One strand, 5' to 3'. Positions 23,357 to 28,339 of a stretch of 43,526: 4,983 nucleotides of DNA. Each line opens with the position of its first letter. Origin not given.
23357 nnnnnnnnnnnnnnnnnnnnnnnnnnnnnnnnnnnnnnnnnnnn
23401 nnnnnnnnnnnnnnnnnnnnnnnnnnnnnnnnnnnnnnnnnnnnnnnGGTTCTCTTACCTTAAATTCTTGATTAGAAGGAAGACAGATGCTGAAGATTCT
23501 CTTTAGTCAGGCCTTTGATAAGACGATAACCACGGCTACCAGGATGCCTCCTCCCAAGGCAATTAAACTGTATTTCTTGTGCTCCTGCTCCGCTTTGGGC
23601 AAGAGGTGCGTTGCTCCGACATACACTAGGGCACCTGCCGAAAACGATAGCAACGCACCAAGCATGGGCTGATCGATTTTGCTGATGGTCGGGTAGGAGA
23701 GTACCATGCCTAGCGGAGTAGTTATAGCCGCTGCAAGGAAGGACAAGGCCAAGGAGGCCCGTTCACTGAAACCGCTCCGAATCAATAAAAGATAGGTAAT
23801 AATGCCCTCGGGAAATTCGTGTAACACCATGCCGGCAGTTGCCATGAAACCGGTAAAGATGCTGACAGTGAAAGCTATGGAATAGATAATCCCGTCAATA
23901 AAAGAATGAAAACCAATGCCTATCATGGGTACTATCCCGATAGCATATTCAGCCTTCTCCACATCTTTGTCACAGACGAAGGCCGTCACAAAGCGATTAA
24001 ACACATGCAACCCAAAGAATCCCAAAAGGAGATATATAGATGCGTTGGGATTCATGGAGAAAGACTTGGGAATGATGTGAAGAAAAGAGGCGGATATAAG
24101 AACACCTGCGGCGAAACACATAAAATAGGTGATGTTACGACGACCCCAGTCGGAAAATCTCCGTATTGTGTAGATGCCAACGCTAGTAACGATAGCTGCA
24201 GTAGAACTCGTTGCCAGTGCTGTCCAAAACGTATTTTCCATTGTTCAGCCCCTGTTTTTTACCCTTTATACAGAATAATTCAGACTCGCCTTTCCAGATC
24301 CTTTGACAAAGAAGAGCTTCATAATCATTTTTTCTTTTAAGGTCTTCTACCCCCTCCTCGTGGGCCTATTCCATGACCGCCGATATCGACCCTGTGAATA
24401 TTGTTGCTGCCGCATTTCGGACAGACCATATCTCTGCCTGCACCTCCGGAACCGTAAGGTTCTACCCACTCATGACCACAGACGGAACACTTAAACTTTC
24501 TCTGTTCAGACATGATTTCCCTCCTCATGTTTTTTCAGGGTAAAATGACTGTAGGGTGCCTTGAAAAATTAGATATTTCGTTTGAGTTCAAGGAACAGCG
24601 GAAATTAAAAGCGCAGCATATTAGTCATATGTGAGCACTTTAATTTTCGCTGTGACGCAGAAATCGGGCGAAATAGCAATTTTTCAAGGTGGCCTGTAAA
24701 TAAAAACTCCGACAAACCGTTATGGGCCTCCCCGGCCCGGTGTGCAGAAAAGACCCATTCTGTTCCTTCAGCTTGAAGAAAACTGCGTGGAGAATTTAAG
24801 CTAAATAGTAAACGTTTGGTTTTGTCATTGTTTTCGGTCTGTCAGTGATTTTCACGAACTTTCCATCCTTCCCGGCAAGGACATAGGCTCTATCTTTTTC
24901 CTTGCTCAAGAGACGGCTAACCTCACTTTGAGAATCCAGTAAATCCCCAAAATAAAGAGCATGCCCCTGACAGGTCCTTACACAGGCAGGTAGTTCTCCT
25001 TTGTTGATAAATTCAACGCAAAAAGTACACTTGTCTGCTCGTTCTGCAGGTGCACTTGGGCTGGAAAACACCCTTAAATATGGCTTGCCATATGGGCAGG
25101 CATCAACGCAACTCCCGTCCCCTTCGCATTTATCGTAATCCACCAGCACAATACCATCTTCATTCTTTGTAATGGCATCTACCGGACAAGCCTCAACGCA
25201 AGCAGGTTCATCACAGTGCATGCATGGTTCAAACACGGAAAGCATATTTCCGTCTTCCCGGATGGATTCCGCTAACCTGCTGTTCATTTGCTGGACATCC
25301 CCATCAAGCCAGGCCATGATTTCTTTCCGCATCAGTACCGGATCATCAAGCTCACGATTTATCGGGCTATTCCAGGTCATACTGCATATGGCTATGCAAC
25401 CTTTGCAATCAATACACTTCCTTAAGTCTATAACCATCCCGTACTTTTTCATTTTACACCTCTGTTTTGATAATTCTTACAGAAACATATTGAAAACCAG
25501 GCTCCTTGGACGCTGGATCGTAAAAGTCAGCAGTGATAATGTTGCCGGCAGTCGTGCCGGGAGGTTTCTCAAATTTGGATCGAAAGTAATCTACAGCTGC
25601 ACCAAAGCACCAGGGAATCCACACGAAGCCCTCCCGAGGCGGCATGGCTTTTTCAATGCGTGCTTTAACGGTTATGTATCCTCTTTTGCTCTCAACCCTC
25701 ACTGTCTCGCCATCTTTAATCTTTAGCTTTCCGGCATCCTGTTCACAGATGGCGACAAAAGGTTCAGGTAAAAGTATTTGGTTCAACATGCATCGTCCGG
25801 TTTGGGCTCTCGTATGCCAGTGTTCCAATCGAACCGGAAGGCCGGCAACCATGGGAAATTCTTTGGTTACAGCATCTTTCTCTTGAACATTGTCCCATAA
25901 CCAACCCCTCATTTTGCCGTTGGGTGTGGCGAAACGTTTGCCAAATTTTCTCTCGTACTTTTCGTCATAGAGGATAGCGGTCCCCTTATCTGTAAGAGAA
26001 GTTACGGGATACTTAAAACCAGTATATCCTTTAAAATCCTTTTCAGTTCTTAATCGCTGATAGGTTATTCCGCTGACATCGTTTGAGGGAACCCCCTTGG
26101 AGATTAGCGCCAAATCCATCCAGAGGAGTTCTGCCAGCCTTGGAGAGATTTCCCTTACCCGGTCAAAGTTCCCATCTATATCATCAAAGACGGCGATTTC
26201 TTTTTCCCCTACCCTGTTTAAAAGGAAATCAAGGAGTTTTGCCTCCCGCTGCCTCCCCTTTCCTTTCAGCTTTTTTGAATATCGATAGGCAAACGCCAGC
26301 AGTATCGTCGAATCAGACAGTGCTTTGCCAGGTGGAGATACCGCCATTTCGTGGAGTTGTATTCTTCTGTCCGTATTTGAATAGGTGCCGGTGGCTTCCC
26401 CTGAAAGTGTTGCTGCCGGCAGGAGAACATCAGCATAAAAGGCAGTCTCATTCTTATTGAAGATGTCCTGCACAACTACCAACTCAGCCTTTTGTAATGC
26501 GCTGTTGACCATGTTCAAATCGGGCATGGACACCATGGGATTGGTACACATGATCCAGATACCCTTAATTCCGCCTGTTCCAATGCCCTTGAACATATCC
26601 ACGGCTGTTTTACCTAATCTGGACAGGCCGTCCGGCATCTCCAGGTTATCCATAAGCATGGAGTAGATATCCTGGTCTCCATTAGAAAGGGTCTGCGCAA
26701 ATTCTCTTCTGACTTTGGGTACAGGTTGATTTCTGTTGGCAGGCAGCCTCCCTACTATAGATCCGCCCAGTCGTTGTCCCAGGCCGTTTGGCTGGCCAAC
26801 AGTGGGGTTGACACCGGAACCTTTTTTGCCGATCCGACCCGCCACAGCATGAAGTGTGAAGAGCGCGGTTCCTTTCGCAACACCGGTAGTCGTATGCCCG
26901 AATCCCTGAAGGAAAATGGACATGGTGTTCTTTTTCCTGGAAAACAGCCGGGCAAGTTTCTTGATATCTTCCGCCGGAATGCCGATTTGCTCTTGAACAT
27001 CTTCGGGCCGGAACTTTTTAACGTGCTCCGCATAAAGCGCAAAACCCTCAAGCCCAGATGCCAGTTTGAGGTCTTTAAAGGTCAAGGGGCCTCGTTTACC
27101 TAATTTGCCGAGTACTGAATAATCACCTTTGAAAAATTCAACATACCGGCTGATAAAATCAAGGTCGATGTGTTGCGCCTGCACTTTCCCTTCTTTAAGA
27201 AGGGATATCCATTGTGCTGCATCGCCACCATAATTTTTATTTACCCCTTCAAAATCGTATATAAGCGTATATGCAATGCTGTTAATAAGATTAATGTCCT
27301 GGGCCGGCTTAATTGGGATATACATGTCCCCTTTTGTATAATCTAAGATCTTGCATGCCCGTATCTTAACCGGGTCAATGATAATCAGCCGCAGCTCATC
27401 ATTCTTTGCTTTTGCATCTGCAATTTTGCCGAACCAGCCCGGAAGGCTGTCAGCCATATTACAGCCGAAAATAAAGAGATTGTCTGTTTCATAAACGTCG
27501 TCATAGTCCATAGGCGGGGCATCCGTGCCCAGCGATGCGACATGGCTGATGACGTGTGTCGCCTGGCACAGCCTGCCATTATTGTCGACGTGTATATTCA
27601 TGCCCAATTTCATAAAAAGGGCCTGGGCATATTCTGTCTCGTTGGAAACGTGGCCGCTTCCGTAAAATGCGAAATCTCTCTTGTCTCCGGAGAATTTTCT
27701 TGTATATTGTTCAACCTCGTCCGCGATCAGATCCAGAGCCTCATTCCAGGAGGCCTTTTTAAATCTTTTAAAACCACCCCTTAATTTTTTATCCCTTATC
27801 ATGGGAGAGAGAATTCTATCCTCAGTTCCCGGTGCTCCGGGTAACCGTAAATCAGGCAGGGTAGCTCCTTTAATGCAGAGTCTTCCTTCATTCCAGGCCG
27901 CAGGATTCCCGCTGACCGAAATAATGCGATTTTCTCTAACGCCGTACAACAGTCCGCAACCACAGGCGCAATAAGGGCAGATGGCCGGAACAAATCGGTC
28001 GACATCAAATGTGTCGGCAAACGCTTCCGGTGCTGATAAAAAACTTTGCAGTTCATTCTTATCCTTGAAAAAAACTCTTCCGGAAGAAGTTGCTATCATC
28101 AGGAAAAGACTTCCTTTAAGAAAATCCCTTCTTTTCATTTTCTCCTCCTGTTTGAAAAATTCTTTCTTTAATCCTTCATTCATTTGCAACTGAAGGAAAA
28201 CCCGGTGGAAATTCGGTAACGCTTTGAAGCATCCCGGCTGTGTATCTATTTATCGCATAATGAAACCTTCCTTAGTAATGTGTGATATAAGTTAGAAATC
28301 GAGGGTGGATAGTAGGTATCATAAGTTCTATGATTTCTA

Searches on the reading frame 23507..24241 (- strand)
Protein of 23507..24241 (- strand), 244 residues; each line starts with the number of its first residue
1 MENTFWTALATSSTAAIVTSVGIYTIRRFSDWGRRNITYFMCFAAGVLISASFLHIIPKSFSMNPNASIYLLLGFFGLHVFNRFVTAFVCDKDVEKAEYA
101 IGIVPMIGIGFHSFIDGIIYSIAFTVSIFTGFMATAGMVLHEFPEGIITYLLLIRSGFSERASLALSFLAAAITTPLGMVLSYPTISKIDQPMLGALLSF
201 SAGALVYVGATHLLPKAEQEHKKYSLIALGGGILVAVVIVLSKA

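Call 96: search_protein_families(library=pfam, proteins=[window:23507-24241:-], max_evalue=0.01)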
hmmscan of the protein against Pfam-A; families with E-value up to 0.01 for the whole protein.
window:23507-24241:- (244 aa): 1 family
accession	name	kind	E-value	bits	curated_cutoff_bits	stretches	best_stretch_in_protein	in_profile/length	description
PF02535.28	Zip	-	5.5e-29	101.9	35.1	2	98-237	174-320/323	ZIP Zinc transporter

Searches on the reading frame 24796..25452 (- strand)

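Call 96: search_protein_families(library=pfam, proteins=[window:24796-25452:-], max_evalue=0.01)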
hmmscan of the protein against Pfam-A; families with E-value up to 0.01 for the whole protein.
window:24796-25452:- (218 aa): 13 families
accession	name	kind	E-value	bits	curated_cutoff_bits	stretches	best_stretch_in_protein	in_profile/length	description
PF13247.11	Fer4_11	-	4.7e-24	84.9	26.2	1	73-170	6-99/100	4Fe-4S dicluster domain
PF12838.12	Fer4_7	-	3.7e-12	46.9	27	1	77-122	2-51/52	4Fe-4S dicluster domain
PF13237.11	Fer4_10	-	5.9e-12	45.8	25.5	2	102-161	2-52/53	4Fe-4S dicluster domain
PF00037.32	Fer4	-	1.3e-08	34.7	21.1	1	103-122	2-21/24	4Fe-4S binding domain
PF13187.11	Fer4_9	-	2.3e-07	31.2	27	2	77-122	2-50/52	4Fe-4S dicluster domain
PF12797.12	Fer4_2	-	4.4e-06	26.8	24.5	1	101-121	2-22/22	4Fe-4S binding domain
PF12837.12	Fer4_6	-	6.4e-06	26.3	25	1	101-122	1-22/24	4Fe-4S binding domain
PF14697.11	Fer4_21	-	1.2e-05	25.7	35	1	76-121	7-53/59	4Fe-4S dicluster domain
PF12800.12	Fer4_4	-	1.5e-05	25.4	24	0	107-122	2-17/17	4Fe-4S binding domain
PF25160.1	LdpA_Fe-S-bd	-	4.9e-05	23.5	27.6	1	79-123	4-42/49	LdpA Fe-S cluster-binding domain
PF13484.11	Fer4_16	-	0.00028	22.1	30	0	77-99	2-21/66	4Fe-4S double cluster binding domain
PF13183.11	Fer4_8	-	0.00094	20.1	27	1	10-92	2-67/68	4Fe-4S dicluster domain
PF12798.12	Fer4_3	-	0.0023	19.1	27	0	77-93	1-15/15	4Fe-4S binding domain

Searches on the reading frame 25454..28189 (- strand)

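Call 96: search_protein_families(library=pfam, proteins=[window:25454-28189:-], max_evalue=0.01)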
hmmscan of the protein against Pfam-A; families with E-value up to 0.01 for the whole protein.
window:25454-28189:- (911 aa): 3 families
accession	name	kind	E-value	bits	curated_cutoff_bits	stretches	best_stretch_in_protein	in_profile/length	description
PF00384.28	Molybdopterin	-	3.1e-47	161.7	24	1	125-634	1-351/353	Molybdopterin oxidoreductase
PF01568.27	Molydop_binding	-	3.4e-17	62.9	26.8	1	788-902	9-109/110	Molydopterin dinucleotide binding domain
PF04879.21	Molybdop_Fe4S4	-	3.2e-13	49.9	22.7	1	65-112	2-50/55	Molybdopterin oxidoreductase Fe4S4 domain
